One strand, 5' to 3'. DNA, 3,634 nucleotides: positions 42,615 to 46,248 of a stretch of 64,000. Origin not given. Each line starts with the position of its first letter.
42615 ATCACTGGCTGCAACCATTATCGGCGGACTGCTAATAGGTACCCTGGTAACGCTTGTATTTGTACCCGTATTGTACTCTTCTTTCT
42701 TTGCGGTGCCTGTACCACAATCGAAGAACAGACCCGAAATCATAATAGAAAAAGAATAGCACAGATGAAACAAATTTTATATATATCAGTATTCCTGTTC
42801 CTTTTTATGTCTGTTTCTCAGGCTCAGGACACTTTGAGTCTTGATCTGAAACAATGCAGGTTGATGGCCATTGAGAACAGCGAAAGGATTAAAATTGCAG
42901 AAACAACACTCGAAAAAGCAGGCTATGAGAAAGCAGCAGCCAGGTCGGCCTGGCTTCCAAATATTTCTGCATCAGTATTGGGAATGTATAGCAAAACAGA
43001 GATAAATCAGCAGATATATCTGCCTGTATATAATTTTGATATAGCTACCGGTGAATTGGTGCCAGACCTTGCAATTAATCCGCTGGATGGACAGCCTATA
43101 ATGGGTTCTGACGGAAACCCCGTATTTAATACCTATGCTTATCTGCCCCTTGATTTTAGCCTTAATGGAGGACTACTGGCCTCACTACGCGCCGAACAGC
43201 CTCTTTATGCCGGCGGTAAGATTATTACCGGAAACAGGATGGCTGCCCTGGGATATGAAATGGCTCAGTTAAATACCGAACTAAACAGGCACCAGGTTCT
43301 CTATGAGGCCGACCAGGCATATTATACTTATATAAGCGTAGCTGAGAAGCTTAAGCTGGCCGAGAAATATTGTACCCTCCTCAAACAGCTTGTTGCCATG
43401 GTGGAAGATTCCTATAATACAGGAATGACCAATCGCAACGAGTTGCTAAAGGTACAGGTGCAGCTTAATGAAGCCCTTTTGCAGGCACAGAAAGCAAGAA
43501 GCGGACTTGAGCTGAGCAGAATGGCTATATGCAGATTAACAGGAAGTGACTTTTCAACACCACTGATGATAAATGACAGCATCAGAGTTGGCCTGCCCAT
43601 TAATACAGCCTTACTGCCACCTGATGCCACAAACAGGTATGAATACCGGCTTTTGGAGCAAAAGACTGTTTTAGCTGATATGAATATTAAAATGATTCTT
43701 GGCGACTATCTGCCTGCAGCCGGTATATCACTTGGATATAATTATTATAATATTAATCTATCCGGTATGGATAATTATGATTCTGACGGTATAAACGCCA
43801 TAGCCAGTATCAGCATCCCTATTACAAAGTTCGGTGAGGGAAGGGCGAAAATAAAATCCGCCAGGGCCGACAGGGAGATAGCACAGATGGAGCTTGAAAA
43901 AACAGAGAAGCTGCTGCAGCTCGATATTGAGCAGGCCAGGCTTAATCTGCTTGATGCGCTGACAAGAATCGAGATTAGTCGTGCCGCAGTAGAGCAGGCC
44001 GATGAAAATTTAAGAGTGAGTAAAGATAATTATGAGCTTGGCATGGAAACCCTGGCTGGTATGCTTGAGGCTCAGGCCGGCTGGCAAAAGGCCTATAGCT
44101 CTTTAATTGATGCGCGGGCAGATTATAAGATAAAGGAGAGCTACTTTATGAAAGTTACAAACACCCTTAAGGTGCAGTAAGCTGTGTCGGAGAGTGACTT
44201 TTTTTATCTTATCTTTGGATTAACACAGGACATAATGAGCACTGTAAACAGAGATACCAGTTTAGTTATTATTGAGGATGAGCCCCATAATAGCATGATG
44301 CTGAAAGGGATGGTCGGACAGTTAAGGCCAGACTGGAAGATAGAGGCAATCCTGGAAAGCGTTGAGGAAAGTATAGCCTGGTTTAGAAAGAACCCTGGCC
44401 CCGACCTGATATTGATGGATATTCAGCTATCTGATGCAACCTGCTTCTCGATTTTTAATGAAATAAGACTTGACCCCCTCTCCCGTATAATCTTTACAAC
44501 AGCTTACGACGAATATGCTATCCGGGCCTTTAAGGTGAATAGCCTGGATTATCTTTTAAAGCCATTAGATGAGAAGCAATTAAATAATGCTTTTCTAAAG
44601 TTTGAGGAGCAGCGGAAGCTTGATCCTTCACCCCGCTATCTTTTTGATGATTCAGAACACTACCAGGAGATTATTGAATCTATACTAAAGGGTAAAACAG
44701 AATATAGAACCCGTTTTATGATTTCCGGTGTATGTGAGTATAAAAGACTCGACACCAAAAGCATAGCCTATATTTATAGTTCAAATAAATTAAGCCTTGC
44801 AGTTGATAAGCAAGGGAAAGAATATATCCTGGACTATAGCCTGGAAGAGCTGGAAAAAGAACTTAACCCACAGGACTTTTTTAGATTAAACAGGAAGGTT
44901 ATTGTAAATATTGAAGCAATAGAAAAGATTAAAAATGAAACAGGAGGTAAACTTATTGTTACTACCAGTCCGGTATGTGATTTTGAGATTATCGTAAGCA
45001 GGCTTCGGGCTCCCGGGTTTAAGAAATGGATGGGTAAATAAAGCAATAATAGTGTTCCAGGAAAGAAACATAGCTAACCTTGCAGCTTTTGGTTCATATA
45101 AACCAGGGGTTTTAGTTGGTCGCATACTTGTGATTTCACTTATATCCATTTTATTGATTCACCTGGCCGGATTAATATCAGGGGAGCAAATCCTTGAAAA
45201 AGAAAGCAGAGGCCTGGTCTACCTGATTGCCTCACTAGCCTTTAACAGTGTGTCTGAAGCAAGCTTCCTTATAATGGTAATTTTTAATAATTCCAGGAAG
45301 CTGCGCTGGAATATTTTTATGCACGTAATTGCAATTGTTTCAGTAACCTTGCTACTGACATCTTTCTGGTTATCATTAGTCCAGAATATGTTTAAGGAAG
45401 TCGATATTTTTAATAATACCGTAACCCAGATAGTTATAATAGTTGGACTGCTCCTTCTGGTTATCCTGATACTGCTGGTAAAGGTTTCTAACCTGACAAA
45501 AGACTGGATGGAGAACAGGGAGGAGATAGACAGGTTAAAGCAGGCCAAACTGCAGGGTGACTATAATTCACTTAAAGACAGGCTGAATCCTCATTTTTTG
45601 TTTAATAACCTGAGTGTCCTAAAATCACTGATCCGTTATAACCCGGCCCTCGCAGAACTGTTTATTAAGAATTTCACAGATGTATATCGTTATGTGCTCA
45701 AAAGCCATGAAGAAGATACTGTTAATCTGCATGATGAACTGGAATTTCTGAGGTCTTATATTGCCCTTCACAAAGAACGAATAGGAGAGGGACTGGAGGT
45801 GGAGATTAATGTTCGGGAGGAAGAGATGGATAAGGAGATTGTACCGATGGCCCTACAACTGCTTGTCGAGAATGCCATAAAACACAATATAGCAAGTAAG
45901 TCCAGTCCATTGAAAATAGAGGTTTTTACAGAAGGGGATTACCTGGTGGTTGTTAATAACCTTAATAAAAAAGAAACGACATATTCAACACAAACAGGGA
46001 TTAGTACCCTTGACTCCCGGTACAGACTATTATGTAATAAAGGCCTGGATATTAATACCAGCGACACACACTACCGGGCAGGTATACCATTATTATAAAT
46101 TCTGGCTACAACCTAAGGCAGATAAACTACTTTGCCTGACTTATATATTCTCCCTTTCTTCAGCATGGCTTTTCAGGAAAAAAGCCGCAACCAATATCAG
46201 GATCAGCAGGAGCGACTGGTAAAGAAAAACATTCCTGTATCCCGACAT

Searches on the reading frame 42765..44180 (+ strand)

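Call 81: search_protein_families(library=pfam, proteins=[window:42765-44180:+], max_evalue=0.00001)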
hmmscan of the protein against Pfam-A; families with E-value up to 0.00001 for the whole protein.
window:42765-44180:+ (471 aa): 1 family
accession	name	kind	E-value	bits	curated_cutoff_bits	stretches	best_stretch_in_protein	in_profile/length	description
PF02321.23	OEP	-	5.8e-59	199.5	22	2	29-260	2-187/187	Outer membrane efflux protein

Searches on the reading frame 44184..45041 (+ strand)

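Call 81: search_protein_families(library=pfam, proteins=[window:44184-45041:+], max_evalue=0.00001)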
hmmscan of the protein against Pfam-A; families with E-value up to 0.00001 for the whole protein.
window:44184-45041:+ (285 aa): 2 families
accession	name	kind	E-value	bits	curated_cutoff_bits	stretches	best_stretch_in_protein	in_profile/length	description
PF04397.21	LytTR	-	1.7e-18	67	22.6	1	187-283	4-97/98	LytTr DNA-binding domain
PF00072.30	Response_reg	-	4.7e-14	52.9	30.2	1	28-136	2-109/111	Response regulator receiver domain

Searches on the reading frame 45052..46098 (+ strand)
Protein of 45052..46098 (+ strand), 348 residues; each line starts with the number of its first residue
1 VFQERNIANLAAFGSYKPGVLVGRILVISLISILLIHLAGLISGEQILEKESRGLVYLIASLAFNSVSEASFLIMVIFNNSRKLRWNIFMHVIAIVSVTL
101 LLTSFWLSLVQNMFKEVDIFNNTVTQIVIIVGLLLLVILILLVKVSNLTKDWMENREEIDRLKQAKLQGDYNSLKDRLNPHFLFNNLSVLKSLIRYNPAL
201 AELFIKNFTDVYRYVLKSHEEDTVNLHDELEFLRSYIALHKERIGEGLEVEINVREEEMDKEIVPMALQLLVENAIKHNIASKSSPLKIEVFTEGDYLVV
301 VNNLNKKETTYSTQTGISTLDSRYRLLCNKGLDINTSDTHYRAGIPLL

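Call 81: search_protein_families(library=pfam, proteins=[window:45052-46098:+], max_evalue=0.00001)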
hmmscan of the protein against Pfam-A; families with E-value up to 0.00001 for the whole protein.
window:45052-46098:+ (348 aa): 1 family
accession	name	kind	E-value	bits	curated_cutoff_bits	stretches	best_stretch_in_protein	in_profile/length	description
PF06580.19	His_kinase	-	2.9e-20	72.7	25.2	1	171-246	3-79/81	Histidine kinase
